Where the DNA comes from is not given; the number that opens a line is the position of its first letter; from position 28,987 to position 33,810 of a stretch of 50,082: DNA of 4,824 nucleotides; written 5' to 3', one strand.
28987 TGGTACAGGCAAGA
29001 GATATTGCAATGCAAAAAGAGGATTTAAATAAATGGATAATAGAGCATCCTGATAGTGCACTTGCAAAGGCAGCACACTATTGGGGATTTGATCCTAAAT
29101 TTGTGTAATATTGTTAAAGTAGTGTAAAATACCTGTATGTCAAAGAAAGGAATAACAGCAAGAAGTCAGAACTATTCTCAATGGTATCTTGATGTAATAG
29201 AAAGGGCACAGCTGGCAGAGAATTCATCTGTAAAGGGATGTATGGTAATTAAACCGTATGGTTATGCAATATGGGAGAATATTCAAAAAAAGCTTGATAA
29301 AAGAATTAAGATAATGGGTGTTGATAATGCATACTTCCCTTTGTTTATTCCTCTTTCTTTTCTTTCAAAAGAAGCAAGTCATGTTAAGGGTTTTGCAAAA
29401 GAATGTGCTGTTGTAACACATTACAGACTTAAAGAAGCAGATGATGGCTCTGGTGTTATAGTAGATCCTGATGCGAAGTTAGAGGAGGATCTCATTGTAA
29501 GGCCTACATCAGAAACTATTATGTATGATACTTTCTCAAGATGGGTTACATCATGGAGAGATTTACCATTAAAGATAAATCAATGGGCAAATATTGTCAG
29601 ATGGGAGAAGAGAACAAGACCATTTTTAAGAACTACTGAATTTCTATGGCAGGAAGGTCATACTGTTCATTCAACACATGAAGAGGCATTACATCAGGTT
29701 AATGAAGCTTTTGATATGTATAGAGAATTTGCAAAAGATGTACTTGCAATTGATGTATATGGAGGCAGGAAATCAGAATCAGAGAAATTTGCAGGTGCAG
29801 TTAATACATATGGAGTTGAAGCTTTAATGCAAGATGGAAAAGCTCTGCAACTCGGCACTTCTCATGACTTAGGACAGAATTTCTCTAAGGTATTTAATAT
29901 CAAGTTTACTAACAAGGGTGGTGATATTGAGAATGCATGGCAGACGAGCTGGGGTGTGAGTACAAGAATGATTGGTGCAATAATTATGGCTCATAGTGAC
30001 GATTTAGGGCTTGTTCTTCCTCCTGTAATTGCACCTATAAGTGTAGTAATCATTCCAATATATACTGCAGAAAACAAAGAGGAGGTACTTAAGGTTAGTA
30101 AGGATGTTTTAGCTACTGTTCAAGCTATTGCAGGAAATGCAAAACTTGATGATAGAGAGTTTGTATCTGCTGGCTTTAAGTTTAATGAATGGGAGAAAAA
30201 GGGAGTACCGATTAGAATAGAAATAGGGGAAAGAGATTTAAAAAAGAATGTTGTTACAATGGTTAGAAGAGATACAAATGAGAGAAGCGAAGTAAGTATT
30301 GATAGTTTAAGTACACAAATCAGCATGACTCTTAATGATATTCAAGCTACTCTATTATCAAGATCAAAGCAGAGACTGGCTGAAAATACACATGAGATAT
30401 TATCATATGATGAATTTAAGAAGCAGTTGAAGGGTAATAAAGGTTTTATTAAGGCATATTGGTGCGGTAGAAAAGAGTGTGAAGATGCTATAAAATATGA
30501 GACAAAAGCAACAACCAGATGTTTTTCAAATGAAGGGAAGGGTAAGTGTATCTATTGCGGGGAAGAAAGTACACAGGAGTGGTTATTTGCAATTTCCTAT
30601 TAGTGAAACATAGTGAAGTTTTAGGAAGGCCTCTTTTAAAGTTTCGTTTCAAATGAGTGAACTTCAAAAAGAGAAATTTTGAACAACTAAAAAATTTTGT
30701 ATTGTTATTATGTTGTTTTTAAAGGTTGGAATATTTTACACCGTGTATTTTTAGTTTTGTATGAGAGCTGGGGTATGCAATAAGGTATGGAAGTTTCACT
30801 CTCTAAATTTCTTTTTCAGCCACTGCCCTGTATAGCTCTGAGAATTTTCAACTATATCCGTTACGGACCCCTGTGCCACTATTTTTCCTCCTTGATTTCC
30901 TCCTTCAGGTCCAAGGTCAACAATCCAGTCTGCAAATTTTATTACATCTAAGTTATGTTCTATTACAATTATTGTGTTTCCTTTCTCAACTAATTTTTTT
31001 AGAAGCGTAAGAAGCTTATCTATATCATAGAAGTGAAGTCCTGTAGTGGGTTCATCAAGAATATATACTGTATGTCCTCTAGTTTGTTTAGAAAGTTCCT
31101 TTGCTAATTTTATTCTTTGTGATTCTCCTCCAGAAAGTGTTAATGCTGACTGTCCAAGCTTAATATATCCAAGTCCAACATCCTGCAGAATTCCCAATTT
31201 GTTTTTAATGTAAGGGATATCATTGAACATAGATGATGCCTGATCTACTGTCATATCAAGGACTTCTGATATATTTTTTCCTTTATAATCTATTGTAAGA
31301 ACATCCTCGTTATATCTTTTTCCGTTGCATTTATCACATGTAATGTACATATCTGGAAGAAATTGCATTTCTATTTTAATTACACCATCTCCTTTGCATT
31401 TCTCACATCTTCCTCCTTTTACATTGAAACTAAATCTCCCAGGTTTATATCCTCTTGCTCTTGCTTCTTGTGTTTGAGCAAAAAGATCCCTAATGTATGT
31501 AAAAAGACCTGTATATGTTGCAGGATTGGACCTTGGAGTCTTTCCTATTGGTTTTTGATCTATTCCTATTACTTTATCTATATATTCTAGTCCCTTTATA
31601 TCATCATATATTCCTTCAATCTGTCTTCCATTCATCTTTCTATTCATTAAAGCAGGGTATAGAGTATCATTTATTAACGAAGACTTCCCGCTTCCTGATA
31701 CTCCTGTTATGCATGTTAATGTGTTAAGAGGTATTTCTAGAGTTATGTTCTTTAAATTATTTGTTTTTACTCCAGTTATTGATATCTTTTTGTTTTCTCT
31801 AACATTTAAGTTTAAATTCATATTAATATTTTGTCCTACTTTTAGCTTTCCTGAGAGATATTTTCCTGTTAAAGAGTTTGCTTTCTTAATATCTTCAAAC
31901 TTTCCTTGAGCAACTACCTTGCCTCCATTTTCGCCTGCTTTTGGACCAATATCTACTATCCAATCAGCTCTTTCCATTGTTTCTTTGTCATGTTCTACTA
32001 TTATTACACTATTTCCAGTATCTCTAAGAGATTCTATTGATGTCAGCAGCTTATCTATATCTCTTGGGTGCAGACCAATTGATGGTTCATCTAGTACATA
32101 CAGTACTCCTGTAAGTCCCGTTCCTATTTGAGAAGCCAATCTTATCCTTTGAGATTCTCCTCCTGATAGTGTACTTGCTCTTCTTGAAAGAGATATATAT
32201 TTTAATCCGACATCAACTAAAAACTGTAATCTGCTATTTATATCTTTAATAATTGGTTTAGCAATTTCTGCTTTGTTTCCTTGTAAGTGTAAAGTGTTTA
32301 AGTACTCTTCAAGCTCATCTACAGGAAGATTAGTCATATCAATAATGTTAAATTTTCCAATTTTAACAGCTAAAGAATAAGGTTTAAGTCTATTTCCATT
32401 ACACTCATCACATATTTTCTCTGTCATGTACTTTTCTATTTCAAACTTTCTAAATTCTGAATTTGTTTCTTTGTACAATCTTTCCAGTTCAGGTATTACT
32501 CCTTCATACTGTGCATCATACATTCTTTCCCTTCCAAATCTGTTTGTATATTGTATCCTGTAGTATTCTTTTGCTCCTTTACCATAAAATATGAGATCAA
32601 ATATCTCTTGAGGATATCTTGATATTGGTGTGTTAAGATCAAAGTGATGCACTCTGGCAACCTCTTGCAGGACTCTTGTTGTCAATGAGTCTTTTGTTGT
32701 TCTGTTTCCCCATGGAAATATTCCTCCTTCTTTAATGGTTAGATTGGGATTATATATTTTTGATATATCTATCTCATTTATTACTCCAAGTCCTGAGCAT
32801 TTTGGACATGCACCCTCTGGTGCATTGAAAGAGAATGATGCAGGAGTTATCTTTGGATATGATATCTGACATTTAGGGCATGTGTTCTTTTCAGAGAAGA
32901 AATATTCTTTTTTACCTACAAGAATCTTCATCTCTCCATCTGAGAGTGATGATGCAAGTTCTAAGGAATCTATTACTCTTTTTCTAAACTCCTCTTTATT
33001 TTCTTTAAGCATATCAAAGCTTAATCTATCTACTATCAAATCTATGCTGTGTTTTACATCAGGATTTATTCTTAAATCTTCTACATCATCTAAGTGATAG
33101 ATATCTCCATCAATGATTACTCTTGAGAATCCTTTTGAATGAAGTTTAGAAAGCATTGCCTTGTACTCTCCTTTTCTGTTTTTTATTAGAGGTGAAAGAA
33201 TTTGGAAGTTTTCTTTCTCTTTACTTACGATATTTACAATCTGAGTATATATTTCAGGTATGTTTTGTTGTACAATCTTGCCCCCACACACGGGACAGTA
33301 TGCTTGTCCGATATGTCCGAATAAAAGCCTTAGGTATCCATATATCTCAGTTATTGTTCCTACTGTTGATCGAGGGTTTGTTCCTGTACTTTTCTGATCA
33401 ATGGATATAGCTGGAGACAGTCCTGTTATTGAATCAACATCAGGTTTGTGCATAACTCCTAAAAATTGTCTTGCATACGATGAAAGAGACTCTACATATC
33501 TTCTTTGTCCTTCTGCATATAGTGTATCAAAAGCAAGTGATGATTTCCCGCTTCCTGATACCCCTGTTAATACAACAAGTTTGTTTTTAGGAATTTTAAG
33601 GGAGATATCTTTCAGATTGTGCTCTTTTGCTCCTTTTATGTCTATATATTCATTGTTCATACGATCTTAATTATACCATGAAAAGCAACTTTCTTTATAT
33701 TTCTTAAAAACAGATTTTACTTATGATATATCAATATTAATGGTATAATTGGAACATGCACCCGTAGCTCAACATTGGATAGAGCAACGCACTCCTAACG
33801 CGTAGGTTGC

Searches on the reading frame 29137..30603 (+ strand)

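Call 29: search_protein_families(library=pfam, proteins=[window:29137-30603:+], max_evalue=0.001)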
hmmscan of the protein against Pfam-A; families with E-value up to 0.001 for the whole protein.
window:29137-30603:+ (488 aa): 3 families
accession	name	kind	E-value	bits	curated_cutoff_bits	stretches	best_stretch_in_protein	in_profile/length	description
PF00587.30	tRNA-synt_2b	-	4.8e-20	72.8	29.3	1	115-283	7-176/179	tRNA synthetase class II core domain (G, H, P, S and T)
PF09180.16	ProRS-C_1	-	1.5e-18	67.1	31.5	1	424-488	1-71/71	Prolyl-tRNA synthetase, C-terminal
PF03129.25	HGTP_anticodon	-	4.5e-15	56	21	1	303-395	2-91/94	Anticodon binding domain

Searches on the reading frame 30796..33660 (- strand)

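Call 29: search_protein_families(library=pfam, proteins=[window:30796-33660:-], max_evalue=0.001)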
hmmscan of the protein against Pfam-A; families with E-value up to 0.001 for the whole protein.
window:30796-33660:- (954 aa): 11 families
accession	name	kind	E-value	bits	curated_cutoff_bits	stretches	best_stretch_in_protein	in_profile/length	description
PF17755.6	UvrA_DNA-bind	-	5.9e-26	91.4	23.2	1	302-410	6-110/110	UvrA DNA-binding domain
PF17760.6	UvrA_inter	-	6.4e-24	84.4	23.3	1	132-247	1-106/109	UvrA interaction domain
PF00005.33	ABC_tran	-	1.3e-19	71.6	25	1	832-873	99-137/137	ABC transporter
PF02463.25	SMC_N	-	1.3e-14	54.6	40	0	174-571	104-211/220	RecF/RecN/SMC N terminal domain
PF20703.3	nSTAND1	-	1.4e-08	35.2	27.1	0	646-679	33-66/379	Novel STAND NTPase 1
PF13555.12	AAA_29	-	9.3e-08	32.1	27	0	640-665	16-40/61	P-loop containing region of AAA domain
PF13304.12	AAA_21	-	1.4e-06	29.1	27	0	495-555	235-296/304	AAA domain, putative AbiEii toxin, Type IV TA system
PF00684.25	DnaJ_CXXCXGXG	-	2e-06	28.4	32.7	0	751-782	17-51/65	DnaJ central domain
PF03193.22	RsgA_GTPase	-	2e-06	28.2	30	0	633-665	94-125/174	RsgA GTPase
PF13191.12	AAA_16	-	1.1e-05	26.5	32.6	0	27-66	25-63/167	AAA ATPase domain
PF20720.3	nSTAND3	-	3.5e-05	24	27.2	0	16-48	7-39/155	Novel STAND NTPase 3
